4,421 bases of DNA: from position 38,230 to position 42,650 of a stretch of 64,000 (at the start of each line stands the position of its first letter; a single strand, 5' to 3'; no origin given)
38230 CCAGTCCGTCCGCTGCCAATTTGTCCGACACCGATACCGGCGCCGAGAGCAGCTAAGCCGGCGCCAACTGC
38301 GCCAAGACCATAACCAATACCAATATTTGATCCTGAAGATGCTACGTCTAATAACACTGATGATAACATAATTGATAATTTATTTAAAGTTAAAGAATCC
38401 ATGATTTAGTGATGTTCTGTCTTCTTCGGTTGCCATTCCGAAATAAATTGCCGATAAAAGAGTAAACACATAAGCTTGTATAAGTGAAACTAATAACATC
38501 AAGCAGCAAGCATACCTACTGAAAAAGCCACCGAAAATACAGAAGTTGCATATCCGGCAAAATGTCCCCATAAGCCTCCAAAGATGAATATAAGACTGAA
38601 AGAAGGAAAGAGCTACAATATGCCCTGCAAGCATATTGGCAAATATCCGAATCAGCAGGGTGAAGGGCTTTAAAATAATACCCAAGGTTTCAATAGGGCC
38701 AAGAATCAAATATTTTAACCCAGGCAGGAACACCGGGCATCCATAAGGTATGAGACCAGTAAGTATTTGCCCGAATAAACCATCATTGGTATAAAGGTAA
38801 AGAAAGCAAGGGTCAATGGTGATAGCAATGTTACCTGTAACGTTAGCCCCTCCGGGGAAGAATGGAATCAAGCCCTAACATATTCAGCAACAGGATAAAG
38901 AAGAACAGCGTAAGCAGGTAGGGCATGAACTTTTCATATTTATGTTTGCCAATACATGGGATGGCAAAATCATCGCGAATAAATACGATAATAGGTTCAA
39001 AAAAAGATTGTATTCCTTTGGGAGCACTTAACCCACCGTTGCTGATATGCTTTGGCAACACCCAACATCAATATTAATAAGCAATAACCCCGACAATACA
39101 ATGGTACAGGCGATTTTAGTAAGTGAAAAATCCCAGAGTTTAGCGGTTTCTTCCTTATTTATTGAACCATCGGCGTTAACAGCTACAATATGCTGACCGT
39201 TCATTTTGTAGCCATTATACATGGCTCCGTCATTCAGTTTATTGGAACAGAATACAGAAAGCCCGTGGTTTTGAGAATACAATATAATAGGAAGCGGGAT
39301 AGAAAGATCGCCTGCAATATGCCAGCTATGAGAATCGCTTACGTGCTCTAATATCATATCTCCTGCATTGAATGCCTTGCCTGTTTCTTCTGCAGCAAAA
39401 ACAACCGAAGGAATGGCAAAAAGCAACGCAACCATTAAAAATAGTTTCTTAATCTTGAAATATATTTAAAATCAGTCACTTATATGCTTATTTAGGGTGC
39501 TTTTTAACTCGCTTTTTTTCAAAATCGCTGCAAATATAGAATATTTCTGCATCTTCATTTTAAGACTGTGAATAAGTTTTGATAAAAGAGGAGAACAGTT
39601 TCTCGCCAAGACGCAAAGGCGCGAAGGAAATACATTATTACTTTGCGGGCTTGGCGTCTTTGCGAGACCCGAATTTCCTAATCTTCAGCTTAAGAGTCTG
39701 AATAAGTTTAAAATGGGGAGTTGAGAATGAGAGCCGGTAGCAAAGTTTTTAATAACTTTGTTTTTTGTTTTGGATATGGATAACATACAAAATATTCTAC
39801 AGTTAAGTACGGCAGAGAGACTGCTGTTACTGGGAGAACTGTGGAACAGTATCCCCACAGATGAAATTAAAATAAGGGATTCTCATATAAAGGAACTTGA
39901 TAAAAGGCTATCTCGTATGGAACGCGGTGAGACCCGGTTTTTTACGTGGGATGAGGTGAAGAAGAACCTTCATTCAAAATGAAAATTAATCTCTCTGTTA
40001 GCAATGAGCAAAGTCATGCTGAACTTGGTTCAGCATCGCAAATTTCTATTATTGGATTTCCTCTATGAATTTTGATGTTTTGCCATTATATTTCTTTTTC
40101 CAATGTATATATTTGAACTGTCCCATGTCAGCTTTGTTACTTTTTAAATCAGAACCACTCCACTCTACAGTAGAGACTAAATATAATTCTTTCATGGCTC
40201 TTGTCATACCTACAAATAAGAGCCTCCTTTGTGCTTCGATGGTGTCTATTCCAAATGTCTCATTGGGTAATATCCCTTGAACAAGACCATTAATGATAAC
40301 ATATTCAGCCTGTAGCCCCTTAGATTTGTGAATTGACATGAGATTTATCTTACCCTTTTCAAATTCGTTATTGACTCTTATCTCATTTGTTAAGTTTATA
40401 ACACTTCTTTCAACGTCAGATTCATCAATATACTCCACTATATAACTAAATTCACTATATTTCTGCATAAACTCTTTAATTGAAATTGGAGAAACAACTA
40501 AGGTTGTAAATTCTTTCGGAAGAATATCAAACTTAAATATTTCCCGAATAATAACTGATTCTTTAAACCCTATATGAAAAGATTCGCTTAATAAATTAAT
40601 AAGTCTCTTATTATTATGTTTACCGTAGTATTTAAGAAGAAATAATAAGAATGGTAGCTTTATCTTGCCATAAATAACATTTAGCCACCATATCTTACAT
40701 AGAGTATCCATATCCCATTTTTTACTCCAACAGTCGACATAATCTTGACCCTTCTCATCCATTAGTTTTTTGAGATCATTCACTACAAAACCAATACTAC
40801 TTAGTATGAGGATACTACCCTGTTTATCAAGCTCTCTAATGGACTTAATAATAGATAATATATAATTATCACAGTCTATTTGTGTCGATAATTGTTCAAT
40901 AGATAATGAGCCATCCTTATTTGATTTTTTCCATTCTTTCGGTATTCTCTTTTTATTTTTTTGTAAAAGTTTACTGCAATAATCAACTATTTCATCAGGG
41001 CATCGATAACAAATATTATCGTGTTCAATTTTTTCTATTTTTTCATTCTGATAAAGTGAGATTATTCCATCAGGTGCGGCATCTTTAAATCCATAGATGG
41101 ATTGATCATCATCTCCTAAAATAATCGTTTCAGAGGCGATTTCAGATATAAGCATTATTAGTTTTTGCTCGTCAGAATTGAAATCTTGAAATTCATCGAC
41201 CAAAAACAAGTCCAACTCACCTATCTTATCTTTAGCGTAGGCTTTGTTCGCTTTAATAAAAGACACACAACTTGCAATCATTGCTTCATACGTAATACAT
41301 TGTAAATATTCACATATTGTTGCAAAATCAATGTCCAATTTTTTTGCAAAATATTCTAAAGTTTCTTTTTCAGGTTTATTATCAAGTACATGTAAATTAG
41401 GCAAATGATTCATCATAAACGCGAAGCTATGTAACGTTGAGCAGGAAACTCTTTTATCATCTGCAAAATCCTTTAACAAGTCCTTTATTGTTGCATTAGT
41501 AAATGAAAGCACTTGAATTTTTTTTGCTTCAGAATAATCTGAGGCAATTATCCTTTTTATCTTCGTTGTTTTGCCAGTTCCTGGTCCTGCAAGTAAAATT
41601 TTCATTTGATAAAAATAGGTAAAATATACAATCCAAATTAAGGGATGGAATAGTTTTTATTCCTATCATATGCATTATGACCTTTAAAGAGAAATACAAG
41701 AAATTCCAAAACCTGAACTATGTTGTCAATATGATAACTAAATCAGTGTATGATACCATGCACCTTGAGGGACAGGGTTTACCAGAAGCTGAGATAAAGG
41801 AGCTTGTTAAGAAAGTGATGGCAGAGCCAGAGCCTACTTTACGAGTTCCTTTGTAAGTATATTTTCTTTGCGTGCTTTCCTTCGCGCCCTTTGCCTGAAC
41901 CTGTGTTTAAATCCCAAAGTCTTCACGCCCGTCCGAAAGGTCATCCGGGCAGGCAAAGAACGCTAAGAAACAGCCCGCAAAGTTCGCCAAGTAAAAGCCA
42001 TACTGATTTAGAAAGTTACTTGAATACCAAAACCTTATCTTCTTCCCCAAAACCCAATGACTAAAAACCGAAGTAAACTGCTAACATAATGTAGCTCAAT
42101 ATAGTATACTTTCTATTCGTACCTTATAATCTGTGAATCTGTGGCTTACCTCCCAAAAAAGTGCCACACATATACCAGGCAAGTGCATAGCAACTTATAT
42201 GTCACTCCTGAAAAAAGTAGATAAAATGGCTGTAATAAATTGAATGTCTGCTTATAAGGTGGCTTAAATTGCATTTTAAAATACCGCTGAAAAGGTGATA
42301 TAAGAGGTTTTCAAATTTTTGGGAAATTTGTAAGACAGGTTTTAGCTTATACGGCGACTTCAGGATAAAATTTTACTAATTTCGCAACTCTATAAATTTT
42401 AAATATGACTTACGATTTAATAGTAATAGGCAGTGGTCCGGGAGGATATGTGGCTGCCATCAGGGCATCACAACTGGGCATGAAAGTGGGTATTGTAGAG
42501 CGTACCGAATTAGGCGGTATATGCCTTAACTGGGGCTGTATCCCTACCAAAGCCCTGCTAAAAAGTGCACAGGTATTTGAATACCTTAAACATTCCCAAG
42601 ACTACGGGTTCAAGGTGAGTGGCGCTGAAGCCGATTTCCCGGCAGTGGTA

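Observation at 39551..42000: AT-rich 2.4-kb insertion next to the atp operon: helicase plus toxin-antitoxin debris, bracketed by inverted repeat copies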

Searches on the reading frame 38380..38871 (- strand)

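Call 6: search_protein_families(library=pfam, proteins=[window:38380-38871:-], max_evalue=0.01)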
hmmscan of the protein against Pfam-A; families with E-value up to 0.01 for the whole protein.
window:38380-38871:- (163 aa): 1 family
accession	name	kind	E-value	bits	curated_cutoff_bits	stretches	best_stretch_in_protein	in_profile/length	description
PF00119.25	ATP-synt_A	-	5.5e-19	69.3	33.9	1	5-144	78-216/217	ATP synthase A chain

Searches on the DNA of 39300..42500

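Call 9: search_rna_families(source=window, start=39300, end=42500, threshold=evalue, max_evalue=1)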
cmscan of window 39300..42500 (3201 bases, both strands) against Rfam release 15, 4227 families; matches with E-value up to 1: 2.
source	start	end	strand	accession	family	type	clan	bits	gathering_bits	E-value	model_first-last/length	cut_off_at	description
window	40164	40252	-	RF03531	n00280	Gene; sRNA;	-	33.4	65.2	0.0079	1-101/101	no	Clostridioides difficile sRNA included into helicase gene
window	39588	39680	+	RF03598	MIR6024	Gene; miRNA;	-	20.7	72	0.77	1-99/99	no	MIR6024 microRNA precursor family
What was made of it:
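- Closest known: REP/REPIN-type extragenic palindromes. Different: No Rfam family matches (call 9).
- Tried and rejected: The RF03531 hit (33 bits against a gathering score of 65) lies inside the helicase coding sequence (call 9).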

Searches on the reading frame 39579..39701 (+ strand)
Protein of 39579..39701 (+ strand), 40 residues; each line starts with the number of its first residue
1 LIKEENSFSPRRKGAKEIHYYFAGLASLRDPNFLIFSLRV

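Call 31: search_protein_families(library=pfam, proteins=[window:39579-39701:+], max_evalue=10)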
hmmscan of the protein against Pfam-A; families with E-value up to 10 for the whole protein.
window:39579-39701:+ (40 aa): 0 families

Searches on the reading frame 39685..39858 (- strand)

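Call 31: search_protein_families(library=pfam, proteins=[window:39685-39858:-], max_evalue=10)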
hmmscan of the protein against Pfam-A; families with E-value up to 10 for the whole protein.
window:39685-39858:- (57 aa): 1 family
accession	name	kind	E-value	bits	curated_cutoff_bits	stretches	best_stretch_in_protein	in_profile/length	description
PF25379.1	Adt-1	-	0.14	13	31.8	1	19-43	33-56/76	Adt-1-like domain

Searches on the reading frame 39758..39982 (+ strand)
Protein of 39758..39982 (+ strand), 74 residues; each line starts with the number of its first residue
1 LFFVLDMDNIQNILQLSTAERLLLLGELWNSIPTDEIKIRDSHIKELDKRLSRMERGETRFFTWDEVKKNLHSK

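Call 6: search_protein_families(library=pfam, proteins=[window:39758-39982:+], max_evalue=0.01)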
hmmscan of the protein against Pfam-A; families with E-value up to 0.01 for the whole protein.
window:39758-39982:+ (74 aa): 1 family
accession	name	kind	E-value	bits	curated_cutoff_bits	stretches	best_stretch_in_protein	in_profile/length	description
PF09720.15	Unstab_antitox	-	1.2e-14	54.5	23.3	1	15-67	1-54/54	Putative addiction module component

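Call 7: search_protein_families(library=padloc, proteins=[window:39758-39982:+], max_evalue=0.01)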
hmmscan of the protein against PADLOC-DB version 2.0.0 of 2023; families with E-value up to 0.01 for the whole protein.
window:39758-39982:+ (74 aa): 0 families

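Call 8: search_protein_families(library=ncbifam, proteins=[window:39758-39982:+], max_evalue=0.01)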
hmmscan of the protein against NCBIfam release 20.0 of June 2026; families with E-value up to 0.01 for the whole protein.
window:39758-39982:+ (74 aa): 1 family
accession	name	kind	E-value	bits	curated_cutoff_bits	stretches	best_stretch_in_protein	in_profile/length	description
TIGR02574.1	stabl_TIGR02574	hypoth_equivalog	2e-10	40.5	31.9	1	12-72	1-63/65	putative addiction module component, TIGR02574 family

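Call 53: search_dna_similar(query=window:39758-39982:+, collection=plasmids, mode=protein, max_evalue=0.001, max_rows=15)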
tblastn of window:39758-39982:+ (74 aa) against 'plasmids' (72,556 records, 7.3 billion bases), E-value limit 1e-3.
Records with a match: 3; places in all: 3; records where one place covers at least 80% of the query: 3.
Best place of each record, by identity: <60% 3.
By first word of the organism name: Leptolyngbya 2; Anabaena 1.
By predicted mobility (MOB-suite, as given by PLSDB): non-mobilizable 2; conjugative 1.
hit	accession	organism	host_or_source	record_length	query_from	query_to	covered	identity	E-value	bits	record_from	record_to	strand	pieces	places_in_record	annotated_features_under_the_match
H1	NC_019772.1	Anabaena cylindrica PCC 7122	water, most likely pond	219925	12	71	81%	37.1%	8e-4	42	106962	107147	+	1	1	addiction module protein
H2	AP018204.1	Leptolyngbya boryana NIES-2135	-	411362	12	71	81%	35.0%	3e-5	47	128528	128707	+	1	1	hypothetical protein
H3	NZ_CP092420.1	Leptolyngbya boryana IU 594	-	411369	12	71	81%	35.0%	3e-5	47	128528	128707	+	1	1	addiction module protein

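Call 55: get_annotated_region(hit=H3, flank=1200)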
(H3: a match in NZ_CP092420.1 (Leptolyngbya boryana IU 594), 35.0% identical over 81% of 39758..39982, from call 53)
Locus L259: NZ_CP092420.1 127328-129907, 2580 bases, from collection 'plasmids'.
description: Leptolyngbya boryana IU 594 plasmid p1, complete sequence
organism: Leptolyngbya boryana IU 594 (NCBI taxid 462680)
taxonomy: Bacteria; Cyanobacteriota; Cyanophyceae; Leptolyngbyales; Leptolyngbyaceae; Leptolyngbya; Leptolyngbya boryana; Leptolyngbya boryana IU 594
host: -; source: -; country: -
typing (MOB-suite, as given by PLSDB): non-mobilizable
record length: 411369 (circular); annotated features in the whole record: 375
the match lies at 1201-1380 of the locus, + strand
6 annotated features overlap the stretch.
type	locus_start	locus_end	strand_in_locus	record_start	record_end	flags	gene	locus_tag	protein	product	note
CDS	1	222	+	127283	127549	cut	-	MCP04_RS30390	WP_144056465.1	hypothetical protein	-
CDS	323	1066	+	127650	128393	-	-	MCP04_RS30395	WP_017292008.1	dTDP-4-dehydrorhamnose 3,5-epimerase family protein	-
CDS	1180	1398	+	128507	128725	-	-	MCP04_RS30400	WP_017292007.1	addiction module protein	-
CDS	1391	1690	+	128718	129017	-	-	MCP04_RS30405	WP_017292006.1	type II toxin-antitoxin system RelE/ParE family toxin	GO:0030541 - plasmid partitioning [Evidence IEA]; GO:0051290 - protein heterotetramerization [Evidence IEA]; GO:0009432 ...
CDS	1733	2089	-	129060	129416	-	-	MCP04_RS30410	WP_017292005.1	hypothetical protein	-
CDS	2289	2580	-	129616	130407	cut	-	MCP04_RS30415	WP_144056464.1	thermonuclease family protein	-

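Call 56: get_annotated_region(hit=H1, flank=1200)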
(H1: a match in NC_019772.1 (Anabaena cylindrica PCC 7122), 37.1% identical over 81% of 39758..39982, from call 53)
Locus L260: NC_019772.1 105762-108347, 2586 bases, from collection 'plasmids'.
description: Anabaena cylindrica PCC 7122 plasmid pANACY.01, complete sequence
organism: Anabaena cylindrica PCC 7122 (NCBI taxid 272123)
taxonomy: Bacteria; Cyanobacteriota; Cyanophyceae; Nostocales; Nostocaceae; Anabaena; Anabaena cylindrica; Anabaena cylindrica PCC 7122
host: -; source: water, most likely pond; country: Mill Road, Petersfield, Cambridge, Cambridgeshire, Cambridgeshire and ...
typing (MOB-suite, as given by PLSDB): conjugative; replicon rep_cluster_345; relaxase MOBP; mating-pair formation MPF_T
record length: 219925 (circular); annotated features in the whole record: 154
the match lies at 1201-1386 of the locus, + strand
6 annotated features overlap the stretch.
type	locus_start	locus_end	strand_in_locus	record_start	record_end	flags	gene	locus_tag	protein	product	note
CDS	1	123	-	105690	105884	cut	-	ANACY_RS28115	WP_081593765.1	putative toxin-antitoxin system toxin component, PIN family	-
CDS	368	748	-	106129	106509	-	-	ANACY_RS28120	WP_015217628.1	PIN domain-containing protein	-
CDS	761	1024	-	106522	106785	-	-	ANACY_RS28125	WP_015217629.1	hypothetical protein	-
CDS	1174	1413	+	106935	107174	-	-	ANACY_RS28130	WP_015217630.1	addiction module protein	-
CDS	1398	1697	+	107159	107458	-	-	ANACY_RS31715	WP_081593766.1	type II toxin-antitoxin system RelE/ParE family toxin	GO:0030541 - plasmid partitioning [Evidence IEA]; GO:0051290 - protein heterotetramerization [Evidence IEA]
CDS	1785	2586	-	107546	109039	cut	glpK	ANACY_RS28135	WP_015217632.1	glycerol kinase GlpK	GO:0006071 - glycerol metabolic process [Evidence IEA]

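Call 61: find_homologous_proteins(query=window:39758-39982:+, max_evalue=0.001)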
Query window:39758-39982:+ (74 aa): 32 proteins with E <= 0.001 among 32 candidates.
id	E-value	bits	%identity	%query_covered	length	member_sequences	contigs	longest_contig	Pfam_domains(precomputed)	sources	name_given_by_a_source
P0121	7.3e-37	142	100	92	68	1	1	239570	PF09720.16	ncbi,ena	-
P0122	3.5e-28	114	82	89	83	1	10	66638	PF09720.16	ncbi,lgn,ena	-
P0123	1.1e-27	113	79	89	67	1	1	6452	PF09720.16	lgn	-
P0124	1.5e-27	112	82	89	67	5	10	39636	PF09720.16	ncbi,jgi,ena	-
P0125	2.7e-27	111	79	92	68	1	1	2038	PF09720.16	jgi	jgi:putative addiction module component (TIGR02574 family)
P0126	3.2e-27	111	78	92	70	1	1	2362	PF09720.16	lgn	-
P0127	3.7e-27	111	74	100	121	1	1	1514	PF09720.16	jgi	jgi:putative addiction module component (TIGR02574 family)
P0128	5.3e-27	110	78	92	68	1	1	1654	PF09720.16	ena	-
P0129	6.0e-27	110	76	95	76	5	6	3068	PF09720.16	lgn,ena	-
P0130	1.3e-26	109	79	92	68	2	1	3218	PF09720.16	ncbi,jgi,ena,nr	ncbi:MAG TPA: addiction module protein [Bacteroidia bacterium]|nr:addiction module protein [Bacteroi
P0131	1.4e-26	109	80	88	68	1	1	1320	PF09720.16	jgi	jgi:putative addiction module component (TIGR02574 family)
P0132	2.0e-26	109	78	92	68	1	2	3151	PF09720.16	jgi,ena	-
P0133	2.3e-26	108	80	89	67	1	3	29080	PF09720.16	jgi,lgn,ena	jgi:putative addiction module component (TIGR02574 family)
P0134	5.7e-26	107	78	88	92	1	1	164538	PF09720.16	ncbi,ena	-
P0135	8.2e-26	107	76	89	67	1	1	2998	PF09720.16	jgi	jgi:putative addiction module component (TIGR02574 family)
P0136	1.7e-25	106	78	92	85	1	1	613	PF09720.16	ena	-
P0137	2.2e-25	105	76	92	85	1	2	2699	PF09720.16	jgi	jgi:putative addiction module component (TIGR02574 family)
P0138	3.3e-25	105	75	93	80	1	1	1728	PF09720.16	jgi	-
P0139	3.5e-25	105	70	99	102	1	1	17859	PF09720.16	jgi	jgi:putative addiction module component (TIGR02574 family)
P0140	6.2e-25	104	77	88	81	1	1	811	PF09720.16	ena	-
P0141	8.7e-23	97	69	92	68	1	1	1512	PF09720.16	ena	-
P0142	3.1e-22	95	68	92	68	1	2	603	PF09720.16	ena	-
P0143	2.9e-21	92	71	92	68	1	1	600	PF09720.16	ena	-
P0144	6.5e-21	91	68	92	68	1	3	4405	PF09720.16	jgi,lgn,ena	-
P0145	6.2e-20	88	63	92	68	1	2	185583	PF09720.16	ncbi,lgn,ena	-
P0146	2.1e-18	83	60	92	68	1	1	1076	PF09720.16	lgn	-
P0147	2.2e-18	83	59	89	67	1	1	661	PF09720.16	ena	-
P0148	2.5e-18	83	59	92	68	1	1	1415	PF09720.16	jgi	jgi:putative addiction module component (TIGR02574 family)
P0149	3.1e-18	83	62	89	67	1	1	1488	PF09720.16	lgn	-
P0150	3.9e-18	82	63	86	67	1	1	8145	PF09720.16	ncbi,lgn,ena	-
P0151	1.3e-17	81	59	92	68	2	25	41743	PF09720.16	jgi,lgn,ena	-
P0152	1.4e-17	81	59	92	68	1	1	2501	PF09720.16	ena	-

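Call 62: find_encoding_contigs(protein=P0124, flank=2500, max_places=4)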
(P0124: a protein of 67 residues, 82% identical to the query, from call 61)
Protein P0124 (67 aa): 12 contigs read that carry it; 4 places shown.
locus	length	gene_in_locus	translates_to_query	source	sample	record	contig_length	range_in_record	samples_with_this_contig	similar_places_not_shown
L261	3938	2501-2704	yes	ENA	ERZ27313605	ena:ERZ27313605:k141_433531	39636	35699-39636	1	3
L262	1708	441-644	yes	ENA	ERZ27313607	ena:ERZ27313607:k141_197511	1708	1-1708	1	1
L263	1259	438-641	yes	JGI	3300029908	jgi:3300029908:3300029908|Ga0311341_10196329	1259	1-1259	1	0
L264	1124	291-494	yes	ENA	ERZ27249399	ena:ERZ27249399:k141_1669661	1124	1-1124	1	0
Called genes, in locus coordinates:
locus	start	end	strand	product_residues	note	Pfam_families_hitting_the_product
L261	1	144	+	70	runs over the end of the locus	-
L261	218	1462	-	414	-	PF00155:Aminotran_1_2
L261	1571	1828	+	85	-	-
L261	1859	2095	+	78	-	-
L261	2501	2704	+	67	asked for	PF09720:Unstab_antitox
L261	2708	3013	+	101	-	PF05016:ParE_toxin (weak)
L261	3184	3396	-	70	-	-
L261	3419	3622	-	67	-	-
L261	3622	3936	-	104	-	?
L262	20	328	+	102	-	PF05016:ParE_toxin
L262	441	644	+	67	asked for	PF09720:Unstab_antitox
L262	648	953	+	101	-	PF05016:ParE_toxin (weak)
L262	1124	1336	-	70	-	-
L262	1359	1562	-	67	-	-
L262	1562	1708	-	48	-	?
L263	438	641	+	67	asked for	PF09720:Unstab_antitox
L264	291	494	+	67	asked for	PF09720:Unstab_antitox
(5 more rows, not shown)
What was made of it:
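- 39776..39982 (+): Solo 68-aa antitoxin (PF09720 Unstab_antitox / TIGR02574). In relatives a ParE toxin follows it. calls 6, 8, 61, 62, 55, 56
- Relatives at 82% identity are followed by a 101-aa ParE toxin (call 62; annotated pairs in calls 55, 56).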

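Call 63: find_encoding_contigs(protein=P0122, flank=2500, max_places=4)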
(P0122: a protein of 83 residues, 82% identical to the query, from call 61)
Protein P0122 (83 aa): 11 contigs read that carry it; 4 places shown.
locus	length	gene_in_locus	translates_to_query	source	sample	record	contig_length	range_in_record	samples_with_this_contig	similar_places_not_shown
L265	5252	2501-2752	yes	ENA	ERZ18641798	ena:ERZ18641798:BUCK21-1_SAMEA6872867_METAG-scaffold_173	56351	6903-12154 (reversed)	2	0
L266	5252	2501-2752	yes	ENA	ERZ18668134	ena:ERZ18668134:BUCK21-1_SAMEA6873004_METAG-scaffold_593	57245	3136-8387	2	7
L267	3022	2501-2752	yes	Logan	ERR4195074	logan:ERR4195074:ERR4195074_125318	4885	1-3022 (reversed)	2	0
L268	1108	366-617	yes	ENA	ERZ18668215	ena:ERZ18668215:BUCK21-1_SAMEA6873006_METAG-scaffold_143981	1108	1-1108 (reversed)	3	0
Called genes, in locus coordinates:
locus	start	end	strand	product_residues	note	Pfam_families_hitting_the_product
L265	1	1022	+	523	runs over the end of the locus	-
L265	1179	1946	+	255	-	-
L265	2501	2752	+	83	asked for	PF09720:Unstab_antitox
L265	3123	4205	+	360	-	-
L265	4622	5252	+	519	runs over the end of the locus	PF00072:Response_reg, PF08665:PglZ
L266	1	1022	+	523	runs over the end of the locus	-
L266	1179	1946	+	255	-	-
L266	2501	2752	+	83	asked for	PF09720:Unstab_antitox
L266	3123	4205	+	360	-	-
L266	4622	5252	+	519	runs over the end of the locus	PF00072:Response_reg, PF08665:PglZ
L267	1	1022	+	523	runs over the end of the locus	-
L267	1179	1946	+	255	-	-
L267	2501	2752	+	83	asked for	PF09720:Unstab_antitox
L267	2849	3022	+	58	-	?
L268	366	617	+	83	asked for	PF09720:Unstab_antitox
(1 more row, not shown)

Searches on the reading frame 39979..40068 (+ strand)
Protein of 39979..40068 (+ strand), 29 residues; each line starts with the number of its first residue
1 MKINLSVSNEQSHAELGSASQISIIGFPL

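Call 6: search_protein_families(library=pfam, proteins=[window:39979-40068:+], max_evalue=0.01)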
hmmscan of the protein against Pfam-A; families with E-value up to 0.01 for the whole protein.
window:39979-40068:+ (29 aa): 0 families

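Call 7: search_protein_families(library=padloc, proteins=[window:39979-40068:+], max_evalue=0.01)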
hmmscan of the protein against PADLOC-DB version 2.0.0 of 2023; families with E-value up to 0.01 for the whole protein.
window:39979-40068:+ (29 aa): 0 families

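Call 8: search_protein_families(library=ncbifam, proteins=[window:39979-40068:+], max_evalue=0.01)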
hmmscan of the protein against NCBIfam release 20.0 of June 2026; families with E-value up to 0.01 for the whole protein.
window:39979-40068:+ (29 aa): 0 families

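Call 31: search_protein_families(library=pfam, proteins=[window:39979-40068:+], max_evalue=10)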
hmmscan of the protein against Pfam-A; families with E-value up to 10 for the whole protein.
window:39979-40068:+ (29 aa): 0 families

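Call 33: search_protein_families(library=ncbifam, proteins=[window:39979-40068:+], max_evalue=10)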
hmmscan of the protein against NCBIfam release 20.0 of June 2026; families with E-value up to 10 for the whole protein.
window:39979-40068:+ (29 aa): 0 families
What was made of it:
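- On Class I FicTA (VbhA/FicA-type antitoxin): No Pfam or NCBIfam hit (calls 31, 33).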
